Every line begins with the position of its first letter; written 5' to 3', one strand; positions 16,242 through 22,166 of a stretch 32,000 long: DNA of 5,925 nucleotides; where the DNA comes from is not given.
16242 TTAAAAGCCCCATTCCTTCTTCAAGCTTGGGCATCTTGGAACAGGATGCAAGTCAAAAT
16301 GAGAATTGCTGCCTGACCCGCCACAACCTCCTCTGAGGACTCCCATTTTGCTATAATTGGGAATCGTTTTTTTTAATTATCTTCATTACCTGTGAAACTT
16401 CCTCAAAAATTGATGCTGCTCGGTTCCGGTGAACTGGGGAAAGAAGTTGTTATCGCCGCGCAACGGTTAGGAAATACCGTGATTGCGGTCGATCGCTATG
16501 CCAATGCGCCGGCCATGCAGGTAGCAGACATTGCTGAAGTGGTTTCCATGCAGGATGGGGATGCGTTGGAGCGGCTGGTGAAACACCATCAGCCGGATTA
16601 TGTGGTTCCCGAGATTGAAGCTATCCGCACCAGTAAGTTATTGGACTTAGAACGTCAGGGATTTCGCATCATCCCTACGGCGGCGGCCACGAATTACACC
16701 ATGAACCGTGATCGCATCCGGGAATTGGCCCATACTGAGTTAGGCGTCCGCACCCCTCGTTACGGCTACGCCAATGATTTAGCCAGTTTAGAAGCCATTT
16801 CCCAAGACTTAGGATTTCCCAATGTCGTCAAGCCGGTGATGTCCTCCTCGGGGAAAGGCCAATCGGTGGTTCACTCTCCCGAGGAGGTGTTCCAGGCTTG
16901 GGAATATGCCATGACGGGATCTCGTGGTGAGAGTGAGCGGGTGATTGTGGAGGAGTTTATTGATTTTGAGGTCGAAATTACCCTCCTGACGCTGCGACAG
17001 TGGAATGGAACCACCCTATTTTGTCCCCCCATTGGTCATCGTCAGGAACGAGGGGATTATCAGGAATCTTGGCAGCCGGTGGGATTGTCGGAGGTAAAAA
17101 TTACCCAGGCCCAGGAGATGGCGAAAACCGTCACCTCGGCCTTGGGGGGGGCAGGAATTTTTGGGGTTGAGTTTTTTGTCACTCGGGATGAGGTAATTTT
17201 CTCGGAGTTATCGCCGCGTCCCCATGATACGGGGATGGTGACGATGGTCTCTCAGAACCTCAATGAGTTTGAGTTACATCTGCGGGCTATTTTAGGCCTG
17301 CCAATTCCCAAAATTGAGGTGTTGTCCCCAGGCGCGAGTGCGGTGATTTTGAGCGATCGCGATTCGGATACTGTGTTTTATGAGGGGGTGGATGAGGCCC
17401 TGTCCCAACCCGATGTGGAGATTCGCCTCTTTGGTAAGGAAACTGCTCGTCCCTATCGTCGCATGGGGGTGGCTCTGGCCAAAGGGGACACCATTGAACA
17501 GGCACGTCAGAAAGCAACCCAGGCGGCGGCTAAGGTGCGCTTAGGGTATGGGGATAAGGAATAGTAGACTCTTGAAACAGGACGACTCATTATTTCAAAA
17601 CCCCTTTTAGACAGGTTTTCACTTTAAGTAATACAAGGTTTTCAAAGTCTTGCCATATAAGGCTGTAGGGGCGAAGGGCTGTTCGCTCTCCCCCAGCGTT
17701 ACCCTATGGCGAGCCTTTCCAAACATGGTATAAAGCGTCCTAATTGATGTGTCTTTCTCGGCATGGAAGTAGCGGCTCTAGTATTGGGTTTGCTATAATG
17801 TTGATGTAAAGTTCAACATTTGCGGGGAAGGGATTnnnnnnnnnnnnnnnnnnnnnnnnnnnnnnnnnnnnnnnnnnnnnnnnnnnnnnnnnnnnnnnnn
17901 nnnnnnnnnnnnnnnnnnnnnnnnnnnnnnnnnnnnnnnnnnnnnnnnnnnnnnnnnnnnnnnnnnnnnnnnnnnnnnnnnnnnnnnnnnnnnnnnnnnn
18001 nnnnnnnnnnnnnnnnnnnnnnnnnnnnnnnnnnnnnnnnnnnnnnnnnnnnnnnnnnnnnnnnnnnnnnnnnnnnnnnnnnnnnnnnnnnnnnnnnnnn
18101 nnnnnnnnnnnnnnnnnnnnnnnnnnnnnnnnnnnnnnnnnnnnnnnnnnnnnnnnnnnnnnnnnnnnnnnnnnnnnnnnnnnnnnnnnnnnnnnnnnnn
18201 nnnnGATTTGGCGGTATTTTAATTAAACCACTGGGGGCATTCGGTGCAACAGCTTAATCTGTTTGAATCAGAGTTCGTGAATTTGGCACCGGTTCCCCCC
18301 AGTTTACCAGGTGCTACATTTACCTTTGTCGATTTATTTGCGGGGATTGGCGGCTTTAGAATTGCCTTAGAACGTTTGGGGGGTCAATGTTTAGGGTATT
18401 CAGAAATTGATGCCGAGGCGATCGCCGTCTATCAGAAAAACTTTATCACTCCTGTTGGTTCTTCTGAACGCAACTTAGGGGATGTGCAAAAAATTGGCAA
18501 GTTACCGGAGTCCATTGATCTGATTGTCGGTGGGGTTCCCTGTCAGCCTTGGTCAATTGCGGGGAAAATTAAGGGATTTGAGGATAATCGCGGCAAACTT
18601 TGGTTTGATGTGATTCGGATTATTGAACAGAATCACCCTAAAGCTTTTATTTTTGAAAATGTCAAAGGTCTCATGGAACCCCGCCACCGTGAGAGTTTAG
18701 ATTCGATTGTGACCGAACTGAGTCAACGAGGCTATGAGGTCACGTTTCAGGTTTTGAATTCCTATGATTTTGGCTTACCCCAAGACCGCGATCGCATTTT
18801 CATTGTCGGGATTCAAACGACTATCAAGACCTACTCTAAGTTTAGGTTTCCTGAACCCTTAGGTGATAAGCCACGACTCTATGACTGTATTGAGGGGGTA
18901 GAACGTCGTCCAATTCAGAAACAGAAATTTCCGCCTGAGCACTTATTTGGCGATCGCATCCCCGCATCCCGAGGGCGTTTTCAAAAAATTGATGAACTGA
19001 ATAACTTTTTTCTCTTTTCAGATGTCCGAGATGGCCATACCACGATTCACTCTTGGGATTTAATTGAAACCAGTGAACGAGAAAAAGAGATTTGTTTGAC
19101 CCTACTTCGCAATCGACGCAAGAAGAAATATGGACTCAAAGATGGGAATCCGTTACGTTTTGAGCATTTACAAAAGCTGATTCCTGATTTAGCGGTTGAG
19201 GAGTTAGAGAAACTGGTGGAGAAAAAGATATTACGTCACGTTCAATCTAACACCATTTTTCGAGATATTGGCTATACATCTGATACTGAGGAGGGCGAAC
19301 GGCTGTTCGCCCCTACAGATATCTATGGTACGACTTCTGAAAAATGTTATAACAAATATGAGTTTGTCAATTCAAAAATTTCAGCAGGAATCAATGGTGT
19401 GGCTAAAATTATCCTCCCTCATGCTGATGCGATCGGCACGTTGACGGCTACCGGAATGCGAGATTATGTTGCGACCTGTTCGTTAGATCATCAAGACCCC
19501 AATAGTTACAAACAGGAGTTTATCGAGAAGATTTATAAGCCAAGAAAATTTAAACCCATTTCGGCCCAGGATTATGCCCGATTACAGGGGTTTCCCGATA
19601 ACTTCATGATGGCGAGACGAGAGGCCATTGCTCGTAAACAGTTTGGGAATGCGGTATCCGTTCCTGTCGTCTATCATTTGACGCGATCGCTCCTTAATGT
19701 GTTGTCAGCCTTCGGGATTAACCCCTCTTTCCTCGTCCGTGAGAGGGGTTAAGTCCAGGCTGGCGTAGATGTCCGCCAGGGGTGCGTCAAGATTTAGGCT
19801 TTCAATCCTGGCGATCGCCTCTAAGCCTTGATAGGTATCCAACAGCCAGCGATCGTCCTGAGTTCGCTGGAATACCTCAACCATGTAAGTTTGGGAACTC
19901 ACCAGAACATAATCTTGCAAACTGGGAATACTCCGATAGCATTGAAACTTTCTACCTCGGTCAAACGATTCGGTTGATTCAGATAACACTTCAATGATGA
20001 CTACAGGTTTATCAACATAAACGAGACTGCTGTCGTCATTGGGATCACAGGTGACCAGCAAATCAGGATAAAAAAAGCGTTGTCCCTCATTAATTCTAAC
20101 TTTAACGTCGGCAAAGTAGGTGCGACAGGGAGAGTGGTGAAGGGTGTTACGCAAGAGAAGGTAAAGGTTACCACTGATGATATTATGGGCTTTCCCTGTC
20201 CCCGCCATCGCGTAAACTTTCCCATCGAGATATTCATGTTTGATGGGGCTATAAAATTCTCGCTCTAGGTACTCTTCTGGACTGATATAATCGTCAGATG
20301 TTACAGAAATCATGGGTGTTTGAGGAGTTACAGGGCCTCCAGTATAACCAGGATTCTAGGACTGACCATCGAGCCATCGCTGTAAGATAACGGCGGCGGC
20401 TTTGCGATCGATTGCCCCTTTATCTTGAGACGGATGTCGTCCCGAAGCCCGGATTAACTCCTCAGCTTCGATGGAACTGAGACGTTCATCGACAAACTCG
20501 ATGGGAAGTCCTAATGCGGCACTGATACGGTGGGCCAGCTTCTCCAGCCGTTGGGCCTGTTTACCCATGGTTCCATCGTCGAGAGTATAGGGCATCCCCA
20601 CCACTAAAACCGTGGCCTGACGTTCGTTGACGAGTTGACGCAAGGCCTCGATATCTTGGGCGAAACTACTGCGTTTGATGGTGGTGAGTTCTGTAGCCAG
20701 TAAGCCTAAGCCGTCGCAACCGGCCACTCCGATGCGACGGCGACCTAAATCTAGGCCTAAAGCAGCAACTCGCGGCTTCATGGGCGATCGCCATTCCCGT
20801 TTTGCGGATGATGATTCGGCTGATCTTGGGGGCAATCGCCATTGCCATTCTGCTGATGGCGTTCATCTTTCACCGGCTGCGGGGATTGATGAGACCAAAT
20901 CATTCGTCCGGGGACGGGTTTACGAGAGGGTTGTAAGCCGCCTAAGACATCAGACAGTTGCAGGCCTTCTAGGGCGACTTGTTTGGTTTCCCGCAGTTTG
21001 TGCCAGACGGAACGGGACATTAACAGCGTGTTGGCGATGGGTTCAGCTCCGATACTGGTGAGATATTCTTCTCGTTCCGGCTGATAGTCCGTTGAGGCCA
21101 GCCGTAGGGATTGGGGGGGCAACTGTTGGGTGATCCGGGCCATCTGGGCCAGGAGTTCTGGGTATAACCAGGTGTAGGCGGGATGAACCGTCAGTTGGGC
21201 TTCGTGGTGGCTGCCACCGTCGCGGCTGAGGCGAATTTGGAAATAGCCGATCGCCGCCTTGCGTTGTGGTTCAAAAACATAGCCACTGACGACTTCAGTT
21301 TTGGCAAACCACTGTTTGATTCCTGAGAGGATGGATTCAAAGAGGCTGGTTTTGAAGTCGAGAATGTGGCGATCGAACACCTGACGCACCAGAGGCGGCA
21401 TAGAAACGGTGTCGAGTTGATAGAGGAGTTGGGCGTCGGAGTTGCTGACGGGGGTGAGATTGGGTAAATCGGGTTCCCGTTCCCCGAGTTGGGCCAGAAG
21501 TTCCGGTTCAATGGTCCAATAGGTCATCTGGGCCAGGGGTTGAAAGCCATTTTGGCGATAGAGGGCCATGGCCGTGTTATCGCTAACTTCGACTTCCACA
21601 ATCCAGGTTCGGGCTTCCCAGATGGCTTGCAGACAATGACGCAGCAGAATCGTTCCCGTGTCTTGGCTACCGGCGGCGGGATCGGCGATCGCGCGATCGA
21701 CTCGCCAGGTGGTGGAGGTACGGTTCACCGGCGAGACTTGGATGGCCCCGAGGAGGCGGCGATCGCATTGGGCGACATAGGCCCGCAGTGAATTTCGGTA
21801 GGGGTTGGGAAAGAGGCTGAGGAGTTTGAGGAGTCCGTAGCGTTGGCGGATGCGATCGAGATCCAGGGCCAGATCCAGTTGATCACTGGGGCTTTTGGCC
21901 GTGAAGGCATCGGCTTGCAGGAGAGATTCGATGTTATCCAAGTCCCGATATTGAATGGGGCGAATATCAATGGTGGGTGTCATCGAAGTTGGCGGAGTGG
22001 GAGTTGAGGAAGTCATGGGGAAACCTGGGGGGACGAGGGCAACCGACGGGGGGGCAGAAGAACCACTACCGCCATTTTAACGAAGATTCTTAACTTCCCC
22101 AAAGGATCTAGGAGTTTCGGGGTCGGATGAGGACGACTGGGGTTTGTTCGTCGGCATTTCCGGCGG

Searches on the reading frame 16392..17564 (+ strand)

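Call 6: search_protein_families(library=pfam, proteins=[window:16392-17564:+], max_evalue=0.01)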
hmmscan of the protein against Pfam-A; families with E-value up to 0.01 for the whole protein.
window:16392-17564:+ (390 aa): 12 families
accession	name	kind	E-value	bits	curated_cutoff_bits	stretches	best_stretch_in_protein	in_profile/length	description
PF02222.28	ATP-grasp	-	1e-59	201.6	27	1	115-293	4-179/179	ATP-grasp domain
PF21244.3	PurT_C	-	3.1e-25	87.9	26.7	1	314-382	1-68/68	PurT, C-terminal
PF22660.2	RS_preATP-grasp-like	-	1.7e-11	44.8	27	1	7-99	4-93/98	Ribonucleotide synthetase preATP-grasp domain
PF07478.18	Dala_Dala_lig_C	-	3.2e-11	43.6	24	1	131-278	26-177/204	D-ala D-ala ligase C-terminus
PF01071.24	GARS_A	-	2.1e-08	34.6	27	1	116-202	12-100/194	Phosphoribosylglycinamide synthetase, ATP-grasp (A) domain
PF02786.22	CPSase_L_D2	-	3.5e-07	30.4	19.8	1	121-276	16-179/211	Carbamoyl-phosphate synthase L chain, ATP binding domain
PF02655.19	ATP-grasp_3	-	0.00027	21.5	23.2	1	141-278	31-158/160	ATP-grasp domain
PF21360.3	PylC-like_N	-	0.00054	20.5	27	1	12-77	6-76/96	PylC-like, N-terminal domain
PF18603.7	LAL_C2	-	0.00063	20.4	29.4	1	355-385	46-76/78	L-amino acid ligase C-terminal domain 2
PF01370.27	Epimerase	-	0.00082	19.3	20.9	1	11-73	6-70/240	NAD dependent epimerase/dehydratase family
PF17769.7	PurK_C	-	0.0023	18.1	22.6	1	325-374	12-56/56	Phosphoribosylaminoimidazole carboxylase C-terminal domain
PF02826.25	2-Hacid_dh_C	-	0.0043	16.9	25.1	1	5-53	37-85/178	D-isomer specific 2-hydroxyacid dehydrogenase, NAD binding domain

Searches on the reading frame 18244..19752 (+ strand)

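Call 6: search_protein_families(library=pfam, proteins=[window:18244-19752:+], max_evalue=0.01)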
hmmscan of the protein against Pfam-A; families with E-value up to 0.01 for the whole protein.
window:18244-19752:+ (502 aa): 1 family
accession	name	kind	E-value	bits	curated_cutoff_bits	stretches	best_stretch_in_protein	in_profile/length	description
PF00145.23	DNA_methylase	-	1.5e-80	271.5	22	2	26-218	1-195/324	C-5 cytosine-specific DNA methylase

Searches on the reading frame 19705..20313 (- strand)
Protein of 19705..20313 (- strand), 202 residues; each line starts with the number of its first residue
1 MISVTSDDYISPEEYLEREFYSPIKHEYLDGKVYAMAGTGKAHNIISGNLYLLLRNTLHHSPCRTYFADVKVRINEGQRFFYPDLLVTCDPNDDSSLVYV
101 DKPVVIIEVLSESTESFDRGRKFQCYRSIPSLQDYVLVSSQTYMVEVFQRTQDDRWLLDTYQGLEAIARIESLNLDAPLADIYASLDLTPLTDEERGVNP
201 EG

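Call 6: search_protein_families(library=pfam, proteins=[window:19705-20313:-], max_evalue=0.01)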
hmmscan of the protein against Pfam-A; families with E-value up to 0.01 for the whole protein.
window:19705-20313:- (202 aa): 1 family
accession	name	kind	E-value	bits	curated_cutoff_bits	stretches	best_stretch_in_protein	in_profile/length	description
PF05685.18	Uma2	-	8e-33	113.8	27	1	12-167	1-158/172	Putative restriction endonuclease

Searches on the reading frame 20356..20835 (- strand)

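Call 6: search_protein_families(library=pfam, proteins=[window:20356-20835:-], max_evalue=0.01)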
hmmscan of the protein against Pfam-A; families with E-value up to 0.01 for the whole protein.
window:20356-20835:- (159 aa): 1 family
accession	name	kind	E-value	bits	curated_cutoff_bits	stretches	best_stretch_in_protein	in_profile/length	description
PF03652.20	RuvX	-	5.9e-38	130.7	29.2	1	25-156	3-133/134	Holliday junction resolvase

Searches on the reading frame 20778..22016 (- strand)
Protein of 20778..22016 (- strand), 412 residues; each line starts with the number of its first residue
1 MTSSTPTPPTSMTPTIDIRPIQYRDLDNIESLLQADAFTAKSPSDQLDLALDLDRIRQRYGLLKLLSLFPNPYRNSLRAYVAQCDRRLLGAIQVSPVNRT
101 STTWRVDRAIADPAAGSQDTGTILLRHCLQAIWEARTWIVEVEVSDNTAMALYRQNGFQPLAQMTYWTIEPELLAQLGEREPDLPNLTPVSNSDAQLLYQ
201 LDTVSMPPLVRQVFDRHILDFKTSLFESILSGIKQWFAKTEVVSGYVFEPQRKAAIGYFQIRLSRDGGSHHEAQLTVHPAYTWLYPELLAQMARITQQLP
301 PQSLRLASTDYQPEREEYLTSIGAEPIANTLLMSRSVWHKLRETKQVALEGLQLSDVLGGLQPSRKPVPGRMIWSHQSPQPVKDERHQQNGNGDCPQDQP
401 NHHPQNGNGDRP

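Call 5: search_protein_families(library=pfam, proteins=[window:20778-22016:-], max_evalue=0.01)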
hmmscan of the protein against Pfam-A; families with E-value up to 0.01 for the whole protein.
window:20778-22016:- (412 aa): 3 families
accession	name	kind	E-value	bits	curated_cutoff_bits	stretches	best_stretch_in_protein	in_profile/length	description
PF13508.13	Acetyltransf_7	-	3.5e-07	30.9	27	1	78-160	4-84/84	Acetyltransferase (GNAT) domain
PF00583.31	Acetyltransf_1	-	2.6e-06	28.1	20.7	1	75-158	31-116/116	Acetyltransferase (GNAT) family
PF13673.13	Acetyltransf_10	-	0.0038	17.6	23.6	1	78-164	32-113/128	Acetyltransferase (GNAT) domain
